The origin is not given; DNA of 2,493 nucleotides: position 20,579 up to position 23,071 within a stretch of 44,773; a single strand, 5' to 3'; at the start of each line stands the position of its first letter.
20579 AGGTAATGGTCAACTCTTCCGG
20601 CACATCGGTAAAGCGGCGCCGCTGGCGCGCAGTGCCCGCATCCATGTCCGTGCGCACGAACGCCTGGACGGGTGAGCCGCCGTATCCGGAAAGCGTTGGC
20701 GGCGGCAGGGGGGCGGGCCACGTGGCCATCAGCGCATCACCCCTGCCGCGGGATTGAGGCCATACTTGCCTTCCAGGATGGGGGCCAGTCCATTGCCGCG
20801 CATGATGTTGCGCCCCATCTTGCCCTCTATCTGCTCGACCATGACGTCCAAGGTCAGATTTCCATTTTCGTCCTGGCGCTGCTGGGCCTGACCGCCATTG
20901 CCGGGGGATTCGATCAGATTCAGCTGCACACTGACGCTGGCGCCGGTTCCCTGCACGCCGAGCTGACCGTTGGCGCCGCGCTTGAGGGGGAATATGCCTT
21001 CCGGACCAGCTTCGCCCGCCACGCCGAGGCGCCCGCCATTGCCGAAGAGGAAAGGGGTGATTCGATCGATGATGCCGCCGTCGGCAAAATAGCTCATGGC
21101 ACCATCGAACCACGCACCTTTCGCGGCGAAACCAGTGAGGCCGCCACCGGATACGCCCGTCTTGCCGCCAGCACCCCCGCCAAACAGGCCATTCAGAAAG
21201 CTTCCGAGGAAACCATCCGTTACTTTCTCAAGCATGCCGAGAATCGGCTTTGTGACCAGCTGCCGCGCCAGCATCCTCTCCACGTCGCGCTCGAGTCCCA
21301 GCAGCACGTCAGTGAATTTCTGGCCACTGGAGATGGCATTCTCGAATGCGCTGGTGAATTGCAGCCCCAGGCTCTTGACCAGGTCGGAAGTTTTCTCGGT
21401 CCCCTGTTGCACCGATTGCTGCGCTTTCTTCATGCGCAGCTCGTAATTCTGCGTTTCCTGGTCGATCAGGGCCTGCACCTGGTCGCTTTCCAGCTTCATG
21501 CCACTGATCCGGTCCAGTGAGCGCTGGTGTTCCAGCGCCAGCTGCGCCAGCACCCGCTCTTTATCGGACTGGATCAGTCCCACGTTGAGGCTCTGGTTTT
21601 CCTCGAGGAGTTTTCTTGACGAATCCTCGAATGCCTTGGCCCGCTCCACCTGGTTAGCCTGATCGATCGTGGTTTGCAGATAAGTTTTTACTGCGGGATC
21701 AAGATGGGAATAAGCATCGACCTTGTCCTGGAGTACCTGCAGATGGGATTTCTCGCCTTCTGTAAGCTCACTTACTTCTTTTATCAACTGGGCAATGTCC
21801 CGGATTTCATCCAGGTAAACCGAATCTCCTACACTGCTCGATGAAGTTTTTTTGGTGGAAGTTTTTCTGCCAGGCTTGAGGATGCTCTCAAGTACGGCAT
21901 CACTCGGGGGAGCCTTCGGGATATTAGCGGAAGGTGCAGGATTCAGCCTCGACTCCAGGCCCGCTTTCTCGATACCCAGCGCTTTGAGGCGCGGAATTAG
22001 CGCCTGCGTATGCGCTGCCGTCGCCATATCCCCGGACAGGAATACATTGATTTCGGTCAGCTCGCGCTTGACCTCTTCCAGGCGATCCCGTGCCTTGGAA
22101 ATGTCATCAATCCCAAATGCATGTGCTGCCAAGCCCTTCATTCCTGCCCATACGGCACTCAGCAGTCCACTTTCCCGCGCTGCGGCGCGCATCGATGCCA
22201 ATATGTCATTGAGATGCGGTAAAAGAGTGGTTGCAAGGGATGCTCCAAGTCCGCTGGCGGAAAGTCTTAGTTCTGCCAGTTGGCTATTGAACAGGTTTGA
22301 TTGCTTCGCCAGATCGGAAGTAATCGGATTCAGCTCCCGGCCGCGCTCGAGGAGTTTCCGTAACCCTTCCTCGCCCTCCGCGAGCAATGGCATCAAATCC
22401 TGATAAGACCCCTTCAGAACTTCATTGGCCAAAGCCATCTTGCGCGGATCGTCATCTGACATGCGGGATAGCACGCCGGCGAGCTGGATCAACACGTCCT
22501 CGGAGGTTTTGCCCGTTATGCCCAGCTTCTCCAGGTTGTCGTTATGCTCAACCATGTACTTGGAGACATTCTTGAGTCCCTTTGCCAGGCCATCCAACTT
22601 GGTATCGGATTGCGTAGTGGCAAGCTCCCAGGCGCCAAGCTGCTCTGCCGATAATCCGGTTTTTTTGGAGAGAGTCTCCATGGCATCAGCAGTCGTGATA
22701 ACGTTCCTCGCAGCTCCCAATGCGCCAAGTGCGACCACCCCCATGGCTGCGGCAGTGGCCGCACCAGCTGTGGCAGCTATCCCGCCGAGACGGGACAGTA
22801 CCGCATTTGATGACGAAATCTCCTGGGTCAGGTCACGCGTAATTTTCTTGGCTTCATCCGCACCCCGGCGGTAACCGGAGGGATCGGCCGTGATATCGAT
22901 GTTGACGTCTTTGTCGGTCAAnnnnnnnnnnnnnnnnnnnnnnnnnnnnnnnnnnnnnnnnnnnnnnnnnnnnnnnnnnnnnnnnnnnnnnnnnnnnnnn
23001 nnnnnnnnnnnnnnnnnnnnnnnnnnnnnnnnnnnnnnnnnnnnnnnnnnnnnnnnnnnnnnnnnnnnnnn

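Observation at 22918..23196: DUF2829 (Tad2-family) gene inserted exactly between the G-T chaperone and the tape measure gene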

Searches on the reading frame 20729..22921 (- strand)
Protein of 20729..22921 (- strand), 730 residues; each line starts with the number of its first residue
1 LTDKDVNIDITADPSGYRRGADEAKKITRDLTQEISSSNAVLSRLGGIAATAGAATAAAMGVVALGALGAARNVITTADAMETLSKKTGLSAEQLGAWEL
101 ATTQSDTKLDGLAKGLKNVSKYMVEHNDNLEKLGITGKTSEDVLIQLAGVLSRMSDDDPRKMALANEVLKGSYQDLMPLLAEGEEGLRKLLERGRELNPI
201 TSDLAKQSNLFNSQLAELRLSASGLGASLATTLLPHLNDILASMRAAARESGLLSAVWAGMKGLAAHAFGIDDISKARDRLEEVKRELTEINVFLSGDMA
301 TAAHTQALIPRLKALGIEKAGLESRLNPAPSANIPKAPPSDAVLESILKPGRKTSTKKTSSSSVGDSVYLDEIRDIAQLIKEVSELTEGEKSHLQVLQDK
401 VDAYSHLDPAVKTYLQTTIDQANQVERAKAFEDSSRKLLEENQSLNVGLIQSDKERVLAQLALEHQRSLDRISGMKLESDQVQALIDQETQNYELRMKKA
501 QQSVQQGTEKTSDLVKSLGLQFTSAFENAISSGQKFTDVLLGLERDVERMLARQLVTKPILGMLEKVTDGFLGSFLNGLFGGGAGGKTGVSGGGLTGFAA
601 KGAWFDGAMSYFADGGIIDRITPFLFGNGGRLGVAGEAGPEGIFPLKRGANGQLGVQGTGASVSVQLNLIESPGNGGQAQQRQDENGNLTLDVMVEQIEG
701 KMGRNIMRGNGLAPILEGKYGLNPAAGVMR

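Call 3: search_protein_families(library=pfam, proteins=[window:20729-22921:-], max_evalue=0.01)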
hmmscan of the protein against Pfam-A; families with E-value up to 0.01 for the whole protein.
window:20729-22921:- (730 aa): 0 families

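Call 4: search_protein_families(library=phrogs, proteins=[window:20729-22921:-], max_evalue=0.001)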
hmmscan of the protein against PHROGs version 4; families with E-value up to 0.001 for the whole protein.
window:20729-22921:- (730 aa): 16 families
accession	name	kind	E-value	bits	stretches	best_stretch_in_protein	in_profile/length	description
phrog_13338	-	unknown function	1.1e-26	94.4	1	29-456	14-394/903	-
phrog_1716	-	tail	1.5e-18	67.7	1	374-729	570-942/943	tail length tape measure protein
phrog_8462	-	tail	1.8e-14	54.4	1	30-276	31-281/672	tail length tape measure protein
phrog_2854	-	tail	5.1e-13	49.6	1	5-269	8-287/855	tail length tape measure protein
phrog_8125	-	tail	9.9e-12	45.6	1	51-244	70-274/578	tail length tape measure protein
phrog_3981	-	tail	1.9e-11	44.7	1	20-245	14-246/584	tail length tape measure protein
phrog_16384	-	unknown function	4.6e-11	43.7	1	535-689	265-430/463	-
phrog_2276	-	tail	5.9e-11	42.8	1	25-245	50-284/673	tail length tape measure protein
phrog_32885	-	tail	5.6e-08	32.2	1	599-669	844-918/948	tail length tape measure protein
phrog_12278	-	tail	7.5e-08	33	1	101-245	104-242/448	tail fiber protein/ lysozyme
phrog_9388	-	unknown function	1.9e-07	31.2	1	32-244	18-234/615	-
phrog_3394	-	unknown function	5.4e-06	25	1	582-662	1711-1800/1862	-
phrog_6747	-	tail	5.7e-06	26.8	1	482-662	172-333/390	tail length tape measure protein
phrog_13769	-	unknown function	1.2e-05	24.7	1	530-663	422-551/612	-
phrog_17230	-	tail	3.6e-05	23.6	1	57-267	41-261/580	tail fiber protein/ lysozyme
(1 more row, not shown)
